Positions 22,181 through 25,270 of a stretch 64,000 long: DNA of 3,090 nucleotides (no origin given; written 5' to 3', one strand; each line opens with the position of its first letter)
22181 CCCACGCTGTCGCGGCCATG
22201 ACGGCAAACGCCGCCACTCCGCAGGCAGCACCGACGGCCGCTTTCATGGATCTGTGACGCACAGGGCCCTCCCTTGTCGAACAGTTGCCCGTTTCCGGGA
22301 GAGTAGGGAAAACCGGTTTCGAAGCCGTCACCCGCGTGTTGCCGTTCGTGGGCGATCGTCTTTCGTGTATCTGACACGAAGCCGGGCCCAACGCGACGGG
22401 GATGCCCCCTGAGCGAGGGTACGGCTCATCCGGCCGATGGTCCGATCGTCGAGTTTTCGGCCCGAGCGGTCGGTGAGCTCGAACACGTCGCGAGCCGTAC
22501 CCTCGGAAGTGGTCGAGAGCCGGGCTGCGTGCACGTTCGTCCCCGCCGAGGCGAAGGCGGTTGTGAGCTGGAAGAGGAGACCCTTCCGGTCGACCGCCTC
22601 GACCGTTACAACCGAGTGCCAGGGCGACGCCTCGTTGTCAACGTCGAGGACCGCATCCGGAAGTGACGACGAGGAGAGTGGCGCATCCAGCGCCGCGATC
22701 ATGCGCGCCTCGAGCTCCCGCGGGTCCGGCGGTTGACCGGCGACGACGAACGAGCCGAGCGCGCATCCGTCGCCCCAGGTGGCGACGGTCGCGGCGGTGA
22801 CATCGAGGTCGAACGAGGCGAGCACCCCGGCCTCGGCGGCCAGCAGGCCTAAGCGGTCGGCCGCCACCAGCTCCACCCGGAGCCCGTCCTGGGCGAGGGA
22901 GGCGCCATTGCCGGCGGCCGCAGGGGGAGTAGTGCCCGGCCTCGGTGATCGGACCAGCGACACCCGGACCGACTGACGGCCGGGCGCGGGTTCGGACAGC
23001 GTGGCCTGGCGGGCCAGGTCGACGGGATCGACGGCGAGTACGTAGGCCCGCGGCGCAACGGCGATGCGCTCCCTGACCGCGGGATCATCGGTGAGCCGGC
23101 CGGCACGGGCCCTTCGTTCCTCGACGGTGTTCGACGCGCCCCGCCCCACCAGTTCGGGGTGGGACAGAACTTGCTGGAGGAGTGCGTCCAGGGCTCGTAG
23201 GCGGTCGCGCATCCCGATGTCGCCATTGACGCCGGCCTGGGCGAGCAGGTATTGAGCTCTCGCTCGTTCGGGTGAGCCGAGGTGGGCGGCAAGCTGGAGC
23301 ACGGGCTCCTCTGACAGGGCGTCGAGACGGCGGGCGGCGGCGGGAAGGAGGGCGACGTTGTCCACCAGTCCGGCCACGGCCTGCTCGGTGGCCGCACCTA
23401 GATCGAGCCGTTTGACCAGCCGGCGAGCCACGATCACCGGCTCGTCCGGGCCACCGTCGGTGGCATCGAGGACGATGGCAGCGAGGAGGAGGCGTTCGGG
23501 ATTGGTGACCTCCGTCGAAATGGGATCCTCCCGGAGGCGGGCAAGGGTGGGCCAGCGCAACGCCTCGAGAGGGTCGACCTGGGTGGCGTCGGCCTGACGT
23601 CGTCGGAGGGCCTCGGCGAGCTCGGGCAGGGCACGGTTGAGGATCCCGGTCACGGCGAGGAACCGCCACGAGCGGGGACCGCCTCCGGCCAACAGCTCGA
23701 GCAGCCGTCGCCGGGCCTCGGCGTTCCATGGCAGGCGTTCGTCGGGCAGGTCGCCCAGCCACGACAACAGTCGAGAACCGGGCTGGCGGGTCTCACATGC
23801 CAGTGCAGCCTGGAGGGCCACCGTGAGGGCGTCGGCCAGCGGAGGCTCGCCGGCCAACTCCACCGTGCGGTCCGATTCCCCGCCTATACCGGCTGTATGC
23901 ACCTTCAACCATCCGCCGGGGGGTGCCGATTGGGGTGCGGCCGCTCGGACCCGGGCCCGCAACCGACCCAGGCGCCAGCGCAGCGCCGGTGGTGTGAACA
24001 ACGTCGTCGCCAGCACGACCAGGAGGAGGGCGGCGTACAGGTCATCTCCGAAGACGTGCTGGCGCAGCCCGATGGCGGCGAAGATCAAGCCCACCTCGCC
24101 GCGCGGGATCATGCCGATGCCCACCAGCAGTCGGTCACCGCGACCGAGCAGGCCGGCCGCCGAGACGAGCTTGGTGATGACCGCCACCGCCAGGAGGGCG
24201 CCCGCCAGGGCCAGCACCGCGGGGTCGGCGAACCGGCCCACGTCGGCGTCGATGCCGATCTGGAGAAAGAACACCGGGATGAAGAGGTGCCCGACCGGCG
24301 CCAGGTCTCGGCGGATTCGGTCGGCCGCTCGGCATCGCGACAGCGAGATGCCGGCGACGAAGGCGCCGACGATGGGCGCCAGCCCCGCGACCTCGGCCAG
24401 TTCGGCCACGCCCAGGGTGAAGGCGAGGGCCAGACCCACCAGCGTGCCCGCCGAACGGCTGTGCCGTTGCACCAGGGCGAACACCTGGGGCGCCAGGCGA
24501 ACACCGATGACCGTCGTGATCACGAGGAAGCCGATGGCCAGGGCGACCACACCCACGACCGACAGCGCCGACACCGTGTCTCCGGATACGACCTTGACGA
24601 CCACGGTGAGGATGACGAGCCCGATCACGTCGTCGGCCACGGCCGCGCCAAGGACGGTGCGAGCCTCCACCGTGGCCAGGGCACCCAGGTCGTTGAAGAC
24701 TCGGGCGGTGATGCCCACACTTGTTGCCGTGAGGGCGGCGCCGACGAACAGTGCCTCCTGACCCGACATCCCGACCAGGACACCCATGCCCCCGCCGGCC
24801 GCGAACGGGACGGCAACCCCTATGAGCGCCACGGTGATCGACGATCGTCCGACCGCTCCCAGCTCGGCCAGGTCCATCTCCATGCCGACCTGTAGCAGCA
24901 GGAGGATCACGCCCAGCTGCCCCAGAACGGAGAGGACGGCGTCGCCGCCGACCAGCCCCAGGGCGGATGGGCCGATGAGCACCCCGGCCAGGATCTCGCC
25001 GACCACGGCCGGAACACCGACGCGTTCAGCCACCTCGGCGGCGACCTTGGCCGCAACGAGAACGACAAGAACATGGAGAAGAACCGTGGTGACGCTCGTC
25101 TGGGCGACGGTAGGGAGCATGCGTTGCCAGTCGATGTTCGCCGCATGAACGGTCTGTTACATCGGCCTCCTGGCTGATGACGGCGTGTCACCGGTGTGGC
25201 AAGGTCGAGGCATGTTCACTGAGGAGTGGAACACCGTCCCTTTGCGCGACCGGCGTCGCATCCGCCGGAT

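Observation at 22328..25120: CPA2 cation/H+ antiporter fused to a GlnD-like nitrogen-sensor module, directly upstream of an ammonium transporter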

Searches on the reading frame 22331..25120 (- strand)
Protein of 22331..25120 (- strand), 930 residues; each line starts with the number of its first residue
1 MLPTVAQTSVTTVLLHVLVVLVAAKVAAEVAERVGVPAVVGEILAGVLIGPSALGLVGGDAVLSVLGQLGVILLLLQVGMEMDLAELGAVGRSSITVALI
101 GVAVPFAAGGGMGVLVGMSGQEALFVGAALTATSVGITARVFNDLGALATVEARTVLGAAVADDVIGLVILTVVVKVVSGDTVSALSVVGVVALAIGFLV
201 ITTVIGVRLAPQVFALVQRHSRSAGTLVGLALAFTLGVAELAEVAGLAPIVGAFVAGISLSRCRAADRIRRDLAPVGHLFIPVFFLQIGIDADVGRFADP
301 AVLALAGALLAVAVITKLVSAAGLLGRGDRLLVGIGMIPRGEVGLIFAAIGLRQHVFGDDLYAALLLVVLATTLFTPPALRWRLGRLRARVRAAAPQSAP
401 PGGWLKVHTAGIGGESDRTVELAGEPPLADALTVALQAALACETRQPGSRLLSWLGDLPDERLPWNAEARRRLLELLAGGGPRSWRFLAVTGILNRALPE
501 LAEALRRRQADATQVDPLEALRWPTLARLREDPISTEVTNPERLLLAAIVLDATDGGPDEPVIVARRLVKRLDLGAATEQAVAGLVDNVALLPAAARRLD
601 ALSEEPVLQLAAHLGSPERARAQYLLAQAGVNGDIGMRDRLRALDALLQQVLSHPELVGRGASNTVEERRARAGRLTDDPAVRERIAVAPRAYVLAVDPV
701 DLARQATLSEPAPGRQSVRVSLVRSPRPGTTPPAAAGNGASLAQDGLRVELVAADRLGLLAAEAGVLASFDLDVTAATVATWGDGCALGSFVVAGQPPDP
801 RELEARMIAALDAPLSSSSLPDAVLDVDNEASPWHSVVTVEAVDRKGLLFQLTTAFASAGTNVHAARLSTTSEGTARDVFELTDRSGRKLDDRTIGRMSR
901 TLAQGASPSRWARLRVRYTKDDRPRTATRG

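Call 6: search_protein_families(library=pfam, proteins=[window:22331-25120:-], max_evalue=0.01)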
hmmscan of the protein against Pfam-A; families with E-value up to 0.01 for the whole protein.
window:22331-25120:- (930 aa): 5 families
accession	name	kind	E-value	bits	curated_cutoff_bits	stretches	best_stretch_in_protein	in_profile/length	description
PF00999.27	Na_H_Exchanger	-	1e-62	212.6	26.2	1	23-380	4-369/375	Sodium/hydrogen exchanger, transmembrane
PF01842.31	ACT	-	2e-11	43.9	27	1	837-888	2-54/66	ACT domain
PF24931.1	ACT_ACR9_3rd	-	0.00013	22.3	27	1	826-892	3-69/98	ACR9-like, ACT-like domain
PF13291.12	ACT_4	-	0.00042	21.4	27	0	838-877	9-49/80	ACT domain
PF22754.3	bHLH-TF_ACT-like_plant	-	0.0015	19.2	27.6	0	837-883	12-56/75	Plant bHLH transcription factor, ACT-like domain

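Call 7: search_protein_families(library=ncbifam, proteins=[window:22331-25120:-], max_evalue=0.01)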
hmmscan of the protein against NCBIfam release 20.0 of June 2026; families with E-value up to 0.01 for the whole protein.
window:22331-25120:- (930 aa): 12 families
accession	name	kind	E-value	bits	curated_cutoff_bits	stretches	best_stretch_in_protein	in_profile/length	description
TIGR00932.1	2a37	subfamily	3.9e-51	174.2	238.3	1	21-292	1-274/275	monovalent cation:proton antiporter-2 (CPA2) family protein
TIGR01693.1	UTase_glnD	equivalog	2.2e-27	95.7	519.4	1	460-903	369-846/850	[protein-PII] uridylyltransferase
NF045626.1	FeTrans_MagA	equivalog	1.5e-25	90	700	1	16-357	10-351/386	iron transporter MagA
NF002895.0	PRK03381.1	equivalog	3.2e-24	85.1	631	2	744-893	598-765/782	[protein-PII] uridylyltransferase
NF002924.0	PRK03562.1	equivalog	8.3e-19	67.4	752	1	12-380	5-375/623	glutathione-regulated potassium-efflux system protein KefC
NF002973.0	PRK03659.1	equivalog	2.7e-18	65.9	804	1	12-380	5-372/602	glutathione-regulated potassium-efflux system protein KefB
NF003467.0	PRK05092.1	equivalog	7.5e-17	60.4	959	2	825-894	842-910/940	[protein-PII] uridylyltransferase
NF007950.1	PRK10669.1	equivalog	5e-16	58.7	700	1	12-361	6-365/547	YbaL family putative K(+) efflux transporter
NF002837.0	PRK03059.1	equivalog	1.5e-10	39.8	1010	2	825-894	779-843/857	[protein-PII] uridylyltransferase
NF001366.0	PRK00275.1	equivalog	1.7e-08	32.9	1299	1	827-896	806-874/895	[protein-PII] uridylyltransferase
NF003448.0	PRK05007.1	equivalog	3.3e-08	31.9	1255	1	835-904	808-876/884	bifunctional uridylyltransferase/uridylyl-removing protein GlnD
NF002487.0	PRK01759.1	equivalog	1.4e-05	23.5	890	0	839-902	795-857/862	bifunctional uridylyltransferase/uridylyl-removing protein GlnD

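Call 8: find_homologous_proteins(query=window:22331-25120:-, max_evalue=0.00001)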
Query window:22331-25120:- (930 aa): 2407 proteins with E <= 0.00001 among 8000 candidates; the best 120 are listed.
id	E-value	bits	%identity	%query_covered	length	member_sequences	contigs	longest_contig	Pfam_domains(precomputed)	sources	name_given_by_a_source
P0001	0.0e+0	1928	100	100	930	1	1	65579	PF00999.27,PF01842.32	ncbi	-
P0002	0.0e+0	1495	81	97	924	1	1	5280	PF00999.27,PF01842.32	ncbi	-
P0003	0.0e+0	1471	81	96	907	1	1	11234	PF00999.27,PF01842.32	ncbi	-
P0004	0.0e+0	1454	79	98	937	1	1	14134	PF00999.27,PF01842.32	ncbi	-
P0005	0.0e+0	1301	73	99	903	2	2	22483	PF00999.27,PF01842.32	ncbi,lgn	ncbi:MAG: cation:proton antiporter [Acidimicrobiales bacterium]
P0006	0.0e+0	1276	72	96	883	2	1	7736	PF00999.27,PF01842.32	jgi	jgi:Kef-type K+ transport system membrane component KefB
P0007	0.0e+0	1259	70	96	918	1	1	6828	PF00999.27,PF01842.32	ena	-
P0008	0.0e+0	1035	62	92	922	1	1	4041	PF00999.27,PF01842.32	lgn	-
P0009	0.0e+0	1029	63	95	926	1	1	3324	PF00999.27,PF13291.13,PF01842.32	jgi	-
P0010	0.0e+0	1022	61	96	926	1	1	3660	PF00999.27,PF13291.13,PF01842.32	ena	-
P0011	6.6e-296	1002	60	95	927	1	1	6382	PF00999.27,PF01842.32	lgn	-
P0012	8.2e-296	1002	60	96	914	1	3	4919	PF00999.27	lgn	-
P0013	2.2e-294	997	60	94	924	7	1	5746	PF00999.27,PF01842.32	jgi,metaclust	metaclust:\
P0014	2.7e-294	997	61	95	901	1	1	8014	PF00999.27,PF13291.13,PF01842.32,PF13740.13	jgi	jgi:Kef-type K+ transport system membrane component KefB/predicted amino acid-binding ACT domain pro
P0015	3.3e-294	997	60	97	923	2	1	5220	PF00999.27,PF01842.32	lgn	-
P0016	1.5e-293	994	61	97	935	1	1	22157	PF00999.27,PF01842.32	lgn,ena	-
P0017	7.7e-293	992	60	96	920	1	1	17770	PF00999.27,PF13291.13,PF01842.32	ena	-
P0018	2.6e-292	990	59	97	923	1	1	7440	PF00999.27,PF01842.32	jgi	jgi:Kef-type K+ transport system membrane component KefB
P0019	1.8e-291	988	60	97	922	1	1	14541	PF00999.27,PF01842.32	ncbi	ncbi:MAG: cation:proton antiporter [Acidimicrobiales bacterium]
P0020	2.5e-290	984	59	95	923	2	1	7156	PF00999.27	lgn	-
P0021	5.7e-290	983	60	94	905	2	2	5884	PF00999.27,PF13291.13,PF01842.32,PF22754.5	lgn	-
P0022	2.5e-289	980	61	95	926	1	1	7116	PF00999.27,PF13291.13,PF01842.32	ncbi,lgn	ncbi:MAG: cation:proton antiporter [Acidimicrobiales bacterium]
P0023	1.2e-288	978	61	95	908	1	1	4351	PF00999.27,PF01842.32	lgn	-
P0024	8.5e-288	975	59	98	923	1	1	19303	PF00999.27,PF01842.32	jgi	-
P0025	7.5e-287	972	59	92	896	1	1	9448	PF00999.27,PF13291.13,PF01842.32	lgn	-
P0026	7.7e-287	972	59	96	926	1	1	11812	PF00999.27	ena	-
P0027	3.7e-286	970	60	96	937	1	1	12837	PF00999.27,PF01842.32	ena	-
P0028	1.5e-285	968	60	97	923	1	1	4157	PF00999.27,PF01842.32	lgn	-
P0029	7.7e-285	966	57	97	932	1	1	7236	PF00999.27,PF01842.32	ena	-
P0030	1.5e-284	965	57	97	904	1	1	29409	PF00999.27,PF01842.32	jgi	jgi:Kef-type K+ transport system membrane component KefB/glycine cleavage system regulatory protein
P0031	1.5e-282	958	59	95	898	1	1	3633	PF00999.27,PF13291.13,PF01842.32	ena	-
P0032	1.8e-282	958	59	97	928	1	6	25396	PF00999.27,PF01842.32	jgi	jgi:Kef-type K+ transport system membrane component KefB/glycine cleavage system regulatory protein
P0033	3.8e-281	953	59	97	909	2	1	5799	PF00999.27,PF13291.13,PF01842.32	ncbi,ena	ncbi:MAG TPA: cation:proton antiporter [Acidimicrobiales bacterium]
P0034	4.1e-280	950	59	92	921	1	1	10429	PF00999.27,PF01842.32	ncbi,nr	ncbi:MAG: cation:proton antiporter [Actinomycetota bacterium]|nr:cation:proton antiporter [Actinomyc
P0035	7.9e-280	949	59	96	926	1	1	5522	PF00999.27,PF01842.32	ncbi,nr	ncbi:MAG: cation:proton antiporter [Actinobacteria bacterium]|nr:cation:proton antiporter [Actinomyc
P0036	1.7e-279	948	59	95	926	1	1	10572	PF00999.27,PF13291.13,PF01842.32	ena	-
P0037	1.8e-279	948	58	94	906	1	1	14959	PF00999.27,PF01842.32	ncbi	-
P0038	4.0e-279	947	58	95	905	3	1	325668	PF00999.27,PF01842.32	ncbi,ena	-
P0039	4.0e-279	947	59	97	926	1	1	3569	PF00999.27,PF01842.32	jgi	jgi:Kef-type K+ transport system membrane component KefB/glycine cleavage system regulatory protein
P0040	4.4e-279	947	59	93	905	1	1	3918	PF00999.27,PF13291.13,PF01842.32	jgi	jgi:Kef-type K+ transport system membrane component KefB/predicted amino acid-binding ACT domain pro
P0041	3.4e-278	944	57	97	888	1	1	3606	PF00999.27,PF01842.32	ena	-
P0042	9.2e-278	942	58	95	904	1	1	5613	PF00999.27,PF01842.32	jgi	jgi:Kef-type K+ transport system membrane component KefB/predicted amino acid-binding ACT domain pro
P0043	6.0e-277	940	59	95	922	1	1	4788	PF00999.27,PF01842.32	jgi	jgi:Kef-type K+ transport system membrane component KefB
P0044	8.5e-277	939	57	97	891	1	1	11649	PF00999.27,PF01842.32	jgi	jgi:Kef-type K+ transport system membrane component KefB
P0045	1.6e-276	938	58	95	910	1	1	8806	PF00999.27,PF13291.13,PF01842.32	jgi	jgi:Kef-type K+ transport system membrane component KefB/predicted amino acid-binding ACT domain pro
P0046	1.6e-276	938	58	95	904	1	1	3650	PF00999.27,PF01842.32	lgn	-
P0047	1.7e-276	938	59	95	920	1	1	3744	PF00999.27,PF01842.32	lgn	-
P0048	2.0e-276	938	58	98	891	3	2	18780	PF00999.27,PF01842.32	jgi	jgi:Kef-type K+ transport system membrane component KefB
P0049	2.7e-276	937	57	96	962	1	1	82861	PF00999.27,PF13291.13,PF01842.32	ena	-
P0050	6.5e-276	936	58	94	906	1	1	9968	PF00999.27,PF01842.32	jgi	jgi:Kef-type K+ transport system membrane component KefB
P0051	1.3e-275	935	58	95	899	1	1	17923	PF00999.27,PF01842.32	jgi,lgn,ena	-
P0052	1.3e-275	935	58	96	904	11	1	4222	PF00999.27,PF01842.32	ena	-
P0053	3.3e-275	934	58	95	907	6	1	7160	PF00999.27,PF01842.32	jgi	jgi:Kef-type K+ transport system membrane component KefB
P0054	4.9e-275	933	58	95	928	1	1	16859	PF00999.27,PF01842.32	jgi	jgi:Kef-type K+ transport system membrane component KefB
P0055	9.2e-275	932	57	98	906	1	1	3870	PF00999.27,PF01842.32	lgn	-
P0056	1.0e-273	929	58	94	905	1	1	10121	PF00999.27,PF01842.32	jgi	jgi:Kef-type K+ transport system membrane component KefB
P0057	2.3e-273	928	58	95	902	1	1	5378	PF00999.27,PF01842.32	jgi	jgi:Kef-type K+ transport system membrane component KefB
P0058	4.0e-273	927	58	95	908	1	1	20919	PF00999.27,PF13291.13,PF01842.32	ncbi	ncbi:MAG: cation:proton antiporter [Acidimicrobiales bacterium]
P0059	5.8e-273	926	57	95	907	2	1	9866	PF00999.27,PF01842.32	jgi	jgi:Kef-type K+ transport system membrane component KefB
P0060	1.8e-272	925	57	95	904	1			PF00999.27,PF01842.32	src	-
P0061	6.3e-272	923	57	98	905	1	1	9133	PF00999.27,PF01842.32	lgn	-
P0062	1.3e-271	922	58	93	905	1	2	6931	PF00999.27,PF01842.32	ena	-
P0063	3.7e-271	920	59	91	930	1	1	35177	PF00999.27,PF01842.32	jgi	jgi:Kef-type K+ transport system membrane component KefB/predicted amino acid-binding ACT domain pro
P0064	6.5e-271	920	56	98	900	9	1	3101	PF00999.27,PF01842.32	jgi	jgi:Kef-type K+ transport system membrane component KefB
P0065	9.8e-270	916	55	96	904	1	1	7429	PF00999.27,PF13291.13,PF01842.32,PF22754.5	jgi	jgi:Kef-type K+ transport system membrane component KefB/glycine cleavage system regulatory protein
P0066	3.0e-269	914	57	96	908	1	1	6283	PF00999.27,PF13291.13,PF01842.32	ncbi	-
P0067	7.2e-269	913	56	95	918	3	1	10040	PF00999.27,PF01842.32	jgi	jgi:Kef-type K+ transport system membrane component KefB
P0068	7.7e-269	913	56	96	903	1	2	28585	PF00999.27,PF01842.32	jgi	jgi:Kef-type K+ transport system membrane component KefB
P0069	9.0e-268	909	56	98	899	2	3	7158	PF00999.27,PF01842.32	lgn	-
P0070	1.4e-267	909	56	98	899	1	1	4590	PF00999.27,PF01842.32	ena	-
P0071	2.2e-267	908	55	94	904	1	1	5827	PF00999.27,PF01842.32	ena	-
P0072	4.6e-267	907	57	93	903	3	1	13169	PF00999.27,PF01842.32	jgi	jgi:Kef-type K+ transport system membrane component KefB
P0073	1.5e-266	905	57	96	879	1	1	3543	PF00999.27,PF01842.32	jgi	jgi:Kef-type K+ transport system membrane component KefB/glycine cleavage system regulatory protein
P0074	4.4e-266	904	57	95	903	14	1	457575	PF00999.27,PF13291.13,PF01842.32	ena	-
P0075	5.1e-266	903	57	97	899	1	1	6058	PF00999.27,PF01842.32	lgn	-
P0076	1.1e-265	902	57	95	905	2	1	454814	PF00999.27,PF01842.32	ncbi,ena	-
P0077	1.7e-265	902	54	96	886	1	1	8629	PF00999.27,PF13291.13,PF01842.32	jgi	jgi:Kef-type K+ transport system membrane component KefB/glycine cleavage system regulatory protein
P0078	6.3e-265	900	55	95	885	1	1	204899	PF00999.27,PF01842.32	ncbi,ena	-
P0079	1.4e-264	899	56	97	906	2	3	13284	PF00999.27,PF01842.32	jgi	jgi:Kef-type K+ transport system membrane component KefB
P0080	4.4e-264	897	54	94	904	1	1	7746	PF00999.27,PF01842.32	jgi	jgi:Kef-type K+ transport system membrane component KefB/predicted amino acid-binding ACT domain pro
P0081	1.7e-263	895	56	96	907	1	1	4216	PF00999.27,PF13291.13,PF01842.32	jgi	jgi:Kef-type K+ transport system membrane component KefB/predicted amino acid-binding ACT domain pro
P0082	2.2e-263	895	55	94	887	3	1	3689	PF00999.27,PF01842.32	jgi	jgi:Kef-type K+ transport system membrane component KefB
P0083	2.9e-262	891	54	98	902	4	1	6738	PF00999.27,PF13291.13,PF01842.32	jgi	jgi:Na+:H+ antiporter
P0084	7.0e-262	890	54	95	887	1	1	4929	PF00999.27,PF01842.32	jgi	jgi:Kef-type K+ transport system membrane component KefB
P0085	5.0e-261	887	55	96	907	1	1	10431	PF00999.27,PF01842.32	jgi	jgi:Kef-type K+ transport system membrane component KefB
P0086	5.1e-261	887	55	96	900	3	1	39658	PF00999.27,PF01842.32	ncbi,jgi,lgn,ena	-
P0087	1.7e-260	885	56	96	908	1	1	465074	PF00999.27,PF01842.32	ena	-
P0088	2.1e-260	885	56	96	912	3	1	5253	PF00999.27,PF01842.32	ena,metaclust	metaclust:\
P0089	4.8e-260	884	58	96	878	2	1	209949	PF00999.27,PF01842.32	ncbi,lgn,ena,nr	ncbi:MAG TPA: cation:proton antiporter [Mycobacteriales bacterium]|nr:cation:proton antiporter [Myco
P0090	7.3e-260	883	55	98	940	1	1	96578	PF00999.27,PF01842.32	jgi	jgi:Kef-type K+ transport system membrane component KefB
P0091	8.6e-260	883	53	95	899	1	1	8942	PF00999.27,PF01842.32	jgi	jgi:Kef-type K+ transport system membrane component KefB/predicted amino acid-binding ACT domain pro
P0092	2.3e-259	881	54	98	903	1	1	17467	PF00999.27,PF13291.13,PF01842.32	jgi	jgi:Kef-type K+ transport system membrane component KefB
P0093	2.7e-259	881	55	97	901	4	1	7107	PF00999.27,PF13291.13,PF01842.32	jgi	-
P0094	9.5e-259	879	55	95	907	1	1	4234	PF00999.27,PF13291.13,PF01842.32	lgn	-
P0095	2.0e-258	878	55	95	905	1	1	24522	PF00999.27,PF13291.13,PF01842.32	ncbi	-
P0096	2.8e-258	878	55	97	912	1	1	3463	PF00999.27,PF01842.32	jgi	jgi:Kef-type K+ transport system membrane component KefB/glycine cleavage system regulatory protein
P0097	3.0e-258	878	54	97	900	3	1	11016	PF00999.27,PF01842.32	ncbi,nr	ncbi:MAG TPA: cation:proton antiporter [Acidimicrobiales bacterium]|nr:cation:proton antiporter [Aci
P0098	4.1e-258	877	55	92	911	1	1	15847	PF00999.27,PF13291.13,PF01842.32,PF22754.5,PF13740.13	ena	-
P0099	9.4e-258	876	54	94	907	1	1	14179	PF00999.27,PF13291.13,PF01842.32,PF13740.13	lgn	-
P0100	1.2e-257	876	53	97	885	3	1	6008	PF00999.27,PF13291.13,PF01842.32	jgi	jgi:Kef-type K+ transport system membrane component KefB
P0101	3.4e-257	874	54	97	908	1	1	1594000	PF00999.27,PF01842.32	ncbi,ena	-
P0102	3.6e-257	874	55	97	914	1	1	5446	PF00999.27,PF01842.32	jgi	jgi:Kef-type K+ transport system membrane component KefB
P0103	5.4e-257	874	53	95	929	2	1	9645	PF00999.27,PF13291.13,PF01842.32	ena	-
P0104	7.2e-257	873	55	99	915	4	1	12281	PF00999.27,PF01842.32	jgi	-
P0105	8.8e-257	873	56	96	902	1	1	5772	PF00999.27,PF01842.32,PF22754.5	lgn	-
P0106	1.2e-256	872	55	95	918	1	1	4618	PF00999.27,PF13291.13,PF01842.32,PF22754.5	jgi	jgi:Kef-type K+ transport system membrane component KefB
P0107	1.3e-256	872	54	97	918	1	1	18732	PF00999.27,PF13291.13,PF01842.32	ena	-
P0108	1.8e-256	872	55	96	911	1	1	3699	PF00999.27,PF01842.32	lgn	-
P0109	1.9e-256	872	56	97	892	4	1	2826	PF00999.27,PF01842.32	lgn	-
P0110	2.6e-256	871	55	98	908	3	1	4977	PF00999.27,PF01842.32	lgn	-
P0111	3.2e-256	871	54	97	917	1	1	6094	PF00999.27,PF13291.13,PF01842.32,PF22754.5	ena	-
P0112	3.5e-256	871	55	95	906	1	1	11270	PF00999.27,PF13291.13,PF01842.32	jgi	jgi:Kef-type K+ transport system membrane component KefB/predicted amino acid-binding ACT domain pro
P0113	3.9e-256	871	56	92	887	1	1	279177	PF00999.27,PF01842.32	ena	-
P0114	5.1e-256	870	56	95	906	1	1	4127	PF00999.27,PF01842.32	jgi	jgi:Na+:H+ antiporter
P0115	1.6e-255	869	55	95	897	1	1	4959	PF00999.27,PF01842.32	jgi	-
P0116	1.9e-255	868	55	95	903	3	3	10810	PF00999.27,PF01842.32,PF22754.5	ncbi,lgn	ncbi:MAG TPA: cation:proton antiporter [Acidimicrobiia bacterium]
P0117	2.1e-255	868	57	99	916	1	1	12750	PF00999.27,PF01842.32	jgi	jgi:Na+:H+ antiporter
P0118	2.5e-255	868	56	95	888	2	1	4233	PF00999.27,PF13291.13,PF01842.32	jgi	jgi:Na+:H+ antiporter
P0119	3.5e-255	868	54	93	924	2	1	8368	PF00999.27,PF13291.13,PF01842.32,PF22754.5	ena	-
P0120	5.5e-255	867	56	95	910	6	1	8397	PF00999.27,PF01842.32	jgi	-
